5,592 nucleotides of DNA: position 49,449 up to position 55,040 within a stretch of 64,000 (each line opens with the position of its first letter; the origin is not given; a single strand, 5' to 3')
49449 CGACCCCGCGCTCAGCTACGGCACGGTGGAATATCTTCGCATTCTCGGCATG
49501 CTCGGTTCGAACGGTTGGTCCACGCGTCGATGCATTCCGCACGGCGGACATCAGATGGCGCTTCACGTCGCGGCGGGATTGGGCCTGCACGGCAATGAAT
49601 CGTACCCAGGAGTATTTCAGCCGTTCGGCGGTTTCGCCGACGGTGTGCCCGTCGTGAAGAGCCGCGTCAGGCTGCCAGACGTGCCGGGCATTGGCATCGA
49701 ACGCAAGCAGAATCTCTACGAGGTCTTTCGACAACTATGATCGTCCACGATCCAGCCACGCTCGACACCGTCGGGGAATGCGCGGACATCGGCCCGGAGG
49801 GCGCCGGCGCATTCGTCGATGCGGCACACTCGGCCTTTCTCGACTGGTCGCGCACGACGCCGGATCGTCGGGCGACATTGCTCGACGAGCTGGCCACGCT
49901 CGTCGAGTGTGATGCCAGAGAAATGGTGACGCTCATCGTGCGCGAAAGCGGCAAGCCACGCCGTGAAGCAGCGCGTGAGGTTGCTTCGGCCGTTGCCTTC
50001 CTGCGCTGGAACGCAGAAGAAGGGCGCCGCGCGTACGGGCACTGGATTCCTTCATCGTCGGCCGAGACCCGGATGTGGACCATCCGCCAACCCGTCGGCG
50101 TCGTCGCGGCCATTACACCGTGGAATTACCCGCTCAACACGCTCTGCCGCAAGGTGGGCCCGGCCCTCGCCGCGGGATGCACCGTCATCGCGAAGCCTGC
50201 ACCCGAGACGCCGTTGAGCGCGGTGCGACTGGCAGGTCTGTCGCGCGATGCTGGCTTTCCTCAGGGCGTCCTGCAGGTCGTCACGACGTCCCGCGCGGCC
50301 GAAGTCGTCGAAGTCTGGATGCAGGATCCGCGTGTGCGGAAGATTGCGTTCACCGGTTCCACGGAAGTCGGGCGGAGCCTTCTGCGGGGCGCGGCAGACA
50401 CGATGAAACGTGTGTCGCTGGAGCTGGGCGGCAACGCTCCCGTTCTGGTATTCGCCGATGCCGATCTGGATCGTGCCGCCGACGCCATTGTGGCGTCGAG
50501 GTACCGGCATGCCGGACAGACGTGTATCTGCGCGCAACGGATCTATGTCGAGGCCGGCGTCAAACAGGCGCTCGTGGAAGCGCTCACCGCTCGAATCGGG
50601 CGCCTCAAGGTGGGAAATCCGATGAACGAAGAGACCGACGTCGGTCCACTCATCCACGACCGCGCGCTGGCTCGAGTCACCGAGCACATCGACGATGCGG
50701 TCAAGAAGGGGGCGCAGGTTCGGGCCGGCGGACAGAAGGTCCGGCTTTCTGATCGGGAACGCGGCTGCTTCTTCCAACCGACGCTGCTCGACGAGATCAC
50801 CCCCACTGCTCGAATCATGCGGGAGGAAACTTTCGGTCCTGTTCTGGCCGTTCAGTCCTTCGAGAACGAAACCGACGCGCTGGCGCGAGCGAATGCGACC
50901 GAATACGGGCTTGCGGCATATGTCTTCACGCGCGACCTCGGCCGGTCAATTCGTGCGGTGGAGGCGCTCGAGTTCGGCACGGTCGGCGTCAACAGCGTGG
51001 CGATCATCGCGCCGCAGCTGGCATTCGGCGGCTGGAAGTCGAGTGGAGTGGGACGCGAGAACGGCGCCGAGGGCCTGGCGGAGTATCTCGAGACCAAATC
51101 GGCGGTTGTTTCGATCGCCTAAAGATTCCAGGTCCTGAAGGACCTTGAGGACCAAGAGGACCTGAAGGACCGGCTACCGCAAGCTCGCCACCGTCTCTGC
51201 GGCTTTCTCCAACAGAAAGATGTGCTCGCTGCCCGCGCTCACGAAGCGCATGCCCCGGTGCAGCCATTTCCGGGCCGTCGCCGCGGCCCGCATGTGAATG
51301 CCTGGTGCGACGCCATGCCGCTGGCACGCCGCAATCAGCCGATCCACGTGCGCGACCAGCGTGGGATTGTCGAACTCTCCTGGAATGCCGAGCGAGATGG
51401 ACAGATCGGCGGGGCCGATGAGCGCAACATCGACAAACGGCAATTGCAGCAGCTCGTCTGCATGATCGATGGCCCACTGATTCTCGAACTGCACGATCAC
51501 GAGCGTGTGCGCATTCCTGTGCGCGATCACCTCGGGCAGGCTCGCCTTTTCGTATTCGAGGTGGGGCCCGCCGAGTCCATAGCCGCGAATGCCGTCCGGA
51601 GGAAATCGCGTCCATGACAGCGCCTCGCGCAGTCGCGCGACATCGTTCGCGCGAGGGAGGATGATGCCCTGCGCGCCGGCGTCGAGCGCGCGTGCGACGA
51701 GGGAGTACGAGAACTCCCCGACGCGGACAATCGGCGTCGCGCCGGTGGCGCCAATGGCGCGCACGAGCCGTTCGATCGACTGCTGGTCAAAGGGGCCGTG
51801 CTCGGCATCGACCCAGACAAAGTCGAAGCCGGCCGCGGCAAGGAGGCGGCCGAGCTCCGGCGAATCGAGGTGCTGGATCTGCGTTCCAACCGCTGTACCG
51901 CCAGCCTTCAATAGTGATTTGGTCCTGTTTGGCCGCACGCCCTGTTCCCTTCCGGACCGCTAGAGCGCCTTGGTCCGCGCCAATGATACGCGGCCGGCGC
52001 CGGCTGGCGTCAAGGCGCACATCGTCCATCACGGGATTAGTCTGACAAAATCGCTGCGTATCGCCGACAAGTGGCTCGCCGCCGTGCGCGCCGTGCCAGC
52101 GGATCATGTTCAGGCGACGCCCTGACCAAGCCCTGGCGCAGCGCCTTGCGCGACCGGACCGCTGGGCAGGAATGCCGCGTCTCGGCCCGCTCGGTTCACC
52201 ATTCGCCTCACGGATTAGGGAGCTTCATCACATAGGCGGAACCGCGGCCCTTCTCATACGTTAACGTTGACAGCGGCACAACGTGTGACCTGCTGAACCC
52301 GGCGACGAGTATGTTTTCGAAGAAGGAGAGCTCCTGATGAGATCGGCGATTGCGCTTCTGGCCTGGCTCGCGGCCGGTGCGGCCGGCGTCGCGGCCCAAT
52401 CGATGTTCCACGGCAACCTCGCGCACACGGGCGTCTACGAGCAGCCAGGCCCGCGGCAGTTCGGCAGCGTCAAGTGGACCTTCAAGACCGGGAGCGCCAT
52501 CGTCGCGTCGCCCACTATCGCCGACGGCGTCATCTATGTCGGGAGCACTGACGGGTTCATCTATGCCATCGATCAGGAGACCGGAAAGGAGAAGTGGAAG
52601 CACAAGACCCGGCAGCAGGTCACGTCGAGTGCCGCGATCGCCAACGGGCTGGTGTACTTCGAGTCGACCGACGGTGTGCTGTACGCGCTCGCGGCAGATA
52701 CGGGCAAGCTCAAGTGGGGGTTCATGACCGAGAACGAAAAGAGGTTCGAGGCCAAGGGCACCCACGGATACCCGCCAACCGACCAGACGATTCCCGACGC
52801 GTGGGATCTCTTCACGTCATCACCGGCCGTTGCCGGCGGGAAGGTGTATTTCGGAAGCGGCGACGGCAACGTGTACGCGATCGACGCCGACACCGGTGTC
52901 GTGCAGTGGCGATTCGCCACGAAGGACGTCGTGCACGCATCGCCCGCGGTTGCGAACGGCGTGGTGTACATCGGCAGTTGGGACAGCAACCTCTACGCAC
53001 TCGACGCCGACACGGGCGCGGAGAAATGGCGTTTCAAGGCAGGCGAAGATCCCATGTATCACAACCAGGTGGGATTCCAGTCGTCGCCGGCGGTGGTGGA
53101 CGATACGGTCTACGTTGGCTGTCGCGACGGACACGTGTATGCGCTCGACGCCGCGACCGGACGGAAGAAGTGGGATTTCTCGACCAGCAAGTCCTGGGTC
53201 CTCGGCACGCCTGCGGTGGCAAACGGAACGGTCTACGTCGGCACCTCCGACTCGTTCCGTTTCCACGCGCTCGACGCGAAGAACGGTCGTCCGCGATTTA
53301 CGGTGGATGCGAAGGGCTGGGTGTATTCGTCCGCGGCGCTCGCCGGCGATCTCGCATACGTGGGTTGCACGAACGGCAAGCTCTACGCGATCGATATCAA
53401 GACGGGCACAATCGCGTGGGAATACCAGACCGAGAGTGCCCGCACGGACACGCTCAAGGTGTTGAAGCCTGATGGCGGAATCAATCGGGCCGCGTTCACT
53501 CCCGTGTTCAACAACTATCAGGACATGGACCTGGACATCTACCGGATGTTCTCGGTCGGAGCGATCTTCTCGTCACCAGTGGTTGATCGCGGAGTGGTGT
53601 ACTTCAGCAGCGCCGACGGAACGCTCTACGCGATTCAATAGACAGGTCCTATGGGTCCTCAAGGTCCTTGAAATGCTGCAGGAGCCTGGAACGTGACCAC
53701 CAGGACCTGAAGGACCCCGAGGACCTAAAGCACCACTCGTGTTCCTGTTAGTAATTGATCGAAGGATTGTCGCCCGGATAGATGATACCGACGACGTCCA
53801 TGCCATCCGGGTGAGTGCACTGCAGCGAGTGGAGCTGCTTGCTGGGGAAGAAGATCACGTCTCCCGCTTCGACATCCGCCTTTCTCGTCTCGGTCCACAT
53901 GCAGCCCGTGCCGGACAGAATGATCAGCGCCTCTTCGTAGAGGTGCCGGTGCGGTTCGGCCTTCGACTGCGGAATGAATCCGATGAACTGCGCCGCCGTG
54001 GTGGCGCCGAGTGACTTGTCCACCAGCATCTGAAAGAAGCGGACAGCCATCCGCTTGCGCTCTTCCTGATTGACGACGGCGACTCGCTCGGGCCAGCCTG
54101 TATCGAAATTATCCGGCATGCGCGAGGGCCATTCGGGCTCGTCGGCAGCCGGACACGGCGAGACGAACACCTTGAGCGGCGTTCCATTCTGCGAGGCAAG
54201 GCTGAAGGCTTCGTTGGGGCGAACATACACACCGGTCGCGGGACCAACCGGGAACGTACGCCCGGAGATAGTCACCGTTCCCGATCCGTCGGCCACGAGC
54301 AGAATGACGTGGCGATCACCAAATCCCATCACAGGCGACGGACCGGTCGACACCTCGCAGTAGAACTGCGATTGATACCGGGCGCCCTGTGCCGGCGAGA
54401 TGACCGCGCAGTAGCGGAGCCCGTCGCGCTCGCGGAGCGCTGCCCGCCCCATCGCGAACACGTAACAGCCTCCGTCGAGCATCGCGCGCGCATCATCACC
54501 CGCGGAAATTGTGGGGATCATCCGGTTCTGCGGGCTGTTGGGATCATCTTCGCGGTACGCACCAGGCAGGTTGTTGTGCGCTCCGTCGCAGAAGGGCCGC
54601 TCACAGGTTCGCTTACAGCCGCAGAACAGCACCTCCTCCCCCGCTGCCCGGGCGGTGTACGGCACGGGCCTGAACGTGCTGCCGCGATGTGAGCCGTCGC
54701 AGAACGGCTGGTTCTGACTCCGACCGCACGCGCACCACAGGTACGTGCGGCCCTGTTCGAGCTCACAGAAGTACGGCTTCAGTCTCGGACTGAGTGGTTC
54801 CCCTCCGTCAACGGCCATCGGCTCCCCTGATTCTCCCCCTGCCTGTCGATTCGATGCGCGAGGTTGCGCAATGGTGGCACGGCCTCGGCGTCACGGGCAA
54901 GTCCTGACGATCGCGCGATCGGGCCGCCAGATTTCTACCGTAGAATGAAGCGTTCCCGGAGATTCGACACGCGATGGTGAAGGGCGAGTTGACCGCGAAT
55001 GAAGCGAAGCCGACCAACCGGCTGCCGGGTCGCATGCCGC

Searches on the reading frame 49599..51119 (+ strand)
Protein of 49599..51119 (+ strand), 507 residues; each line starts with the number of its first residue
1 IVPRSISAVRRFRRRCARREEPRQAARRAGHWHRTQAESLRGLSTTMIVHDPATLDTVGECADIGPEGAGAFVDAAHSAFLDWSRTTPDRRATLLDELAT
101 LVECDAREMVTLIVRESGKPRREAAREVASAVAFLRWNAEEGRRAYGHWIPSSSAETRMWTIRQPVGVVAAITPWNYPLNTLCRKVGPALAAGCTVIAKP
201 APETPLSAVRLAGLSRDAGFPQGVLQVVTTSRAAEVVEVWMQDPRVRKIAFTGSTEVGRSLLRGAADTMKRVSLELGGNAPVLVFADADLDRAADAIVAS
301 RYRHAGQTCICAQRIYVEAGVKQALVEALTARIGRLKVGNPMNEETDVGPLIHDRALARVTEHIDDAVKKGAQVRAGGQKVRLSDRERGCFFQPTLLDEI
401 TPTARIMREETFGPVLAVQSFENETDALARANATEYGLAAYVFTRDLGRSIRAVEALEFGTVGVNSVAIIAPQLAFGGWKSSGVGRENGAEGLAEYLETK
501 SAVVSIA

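Call 13: search_protein_families(library=pfam, proteins=[window:49599-51119:+], max_evalue=0.001)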
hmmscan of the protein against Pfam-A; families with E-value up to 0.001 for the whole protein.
window:49599-51119:+ (507 aa): 1 family
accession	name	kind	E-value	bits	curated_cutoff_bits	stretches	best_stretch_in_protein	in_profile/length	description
PF00171.27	Aldedh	-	9.3e-160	532.6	23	1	45-501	7-460/461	Aldehyde dehydrogenase family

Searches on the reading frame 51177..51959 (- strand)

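Call 45: search_protein_families(library=pfam, proteins=[window:51177-51959:-], max_evalue=0.001)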
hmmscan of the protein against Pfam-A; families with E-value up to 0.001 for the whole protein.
window:51177-51959:- (261 aa): 1 family
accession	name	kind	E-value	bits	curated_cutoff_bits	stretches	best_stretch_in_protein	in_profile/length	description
PF03328.21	HpcH_HpaI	-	4.8e-26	91.8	25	1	32-245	9-214/221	HpcH/HpaI aldolase/citrate lyase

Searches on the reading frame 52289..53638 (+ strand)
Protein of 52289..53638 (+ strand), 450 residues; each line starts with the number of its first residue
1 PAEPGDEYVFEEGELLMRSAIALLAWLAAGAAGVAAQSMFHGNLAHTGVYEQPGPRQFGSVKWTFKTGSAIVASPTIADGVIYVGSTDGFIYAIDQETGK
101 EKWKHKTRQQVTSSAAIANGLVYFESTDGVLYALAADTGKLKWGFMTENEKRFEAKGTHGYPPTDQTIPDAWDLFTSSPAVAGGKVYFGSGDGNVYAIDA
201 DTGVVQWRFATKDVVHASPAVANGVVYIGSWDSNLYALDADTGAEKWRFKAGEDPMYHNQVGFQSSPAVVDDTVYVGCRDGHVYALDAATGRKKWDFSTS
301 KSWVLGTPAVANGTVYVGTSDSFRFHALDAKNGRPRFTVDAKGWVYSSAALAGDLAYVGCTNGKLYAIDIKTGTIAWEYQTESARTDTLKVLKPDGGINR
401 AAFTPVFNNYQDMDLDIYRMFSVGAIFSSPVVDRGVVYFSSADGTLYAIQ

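Call 13: search_protein_families(library=pfam, proteins=[window:52289-53638:+], max_evalue=0.001)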
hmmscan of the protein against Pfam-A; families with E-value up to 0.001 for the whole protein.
window:52289-53638:+ (450 aa): 10 families
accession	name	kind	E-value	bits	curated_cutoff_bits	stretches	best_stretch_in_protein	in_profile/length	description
PF13570.13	Beta-prop_ACSF4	-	5.6e-61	207.2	133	3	264-449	52-241/329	Beta-alanine-activating enzyme, beta-propeller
PF13360.13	PQQ_2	-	4.4e-60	203.7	27.6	3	175-297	25-144/233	Outer membrane protein assembly factor BamB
PF01011.28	PQQ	-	1.6e-36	126.6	26.7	4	258-300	44-86/595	Glucose/ethanol/alcohol dehydrogenase, beta-propeller domain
PF25292.1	Beta-prop_CGLA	-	8.5e-13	48.9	26.8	0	190-240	51-104/316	Lambda-carrageenase beta-propeller domain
PF14435.11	SUKH-4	-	8.2e-07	29.7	25.5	0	207-244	63-100/179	SUKH-4 immunity protein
PF25293.1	Beta-prop_EMC1_N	-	1.7e-06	28.3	34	0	192-334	39-188/219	EMC1 N-terminal beta-propeller domain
PF23414.1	Beta-prop_EML_2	-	1.7e-05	24.8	90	0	189-305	16-128/266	Echinoderm microtubule-associated protein second beta-propeller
PF23761.1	Beta-prop_DCAF4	-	9.5e-05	21.9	27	0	60-118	174-233/353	DDB1- and CUL4-associated factor 4 beta-propeller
PF24807.1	WD40_CDC20-Fz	-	0.00025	20.9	200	0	232-322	28-113/292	CDC20/Fizzy WD40 domain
PF25210.1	Kelch_FKB95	-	0.00029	21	70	0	71-143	134-203/268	FKB95, Kelch-repeats domain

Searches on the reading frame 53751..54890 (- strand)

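Call 45: search_protein_families(library=pfam, proteins=[window:53751-54890:-], max_evalue=0.001)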
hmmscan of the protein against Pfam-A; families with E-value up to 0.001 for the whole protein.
window:53751-54890:- (380 aa): 3 families
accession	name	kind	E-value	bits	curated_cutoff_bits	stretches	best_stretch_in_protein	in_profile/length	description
PF09360.15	zf-CDGSH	-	8.2e-17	61.7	29.5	2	24-69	3-48/48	Iron-binding zinc finger CDGSH type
PF07883.17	Cupin_2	-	4.2e-15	55.7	27.2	1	305-362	5-62/70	Cupin domain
PF02311.25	AraC_binding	-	9.7e-13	48.5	21.1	2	192-248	22-78/135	AraC-like ligand binding domain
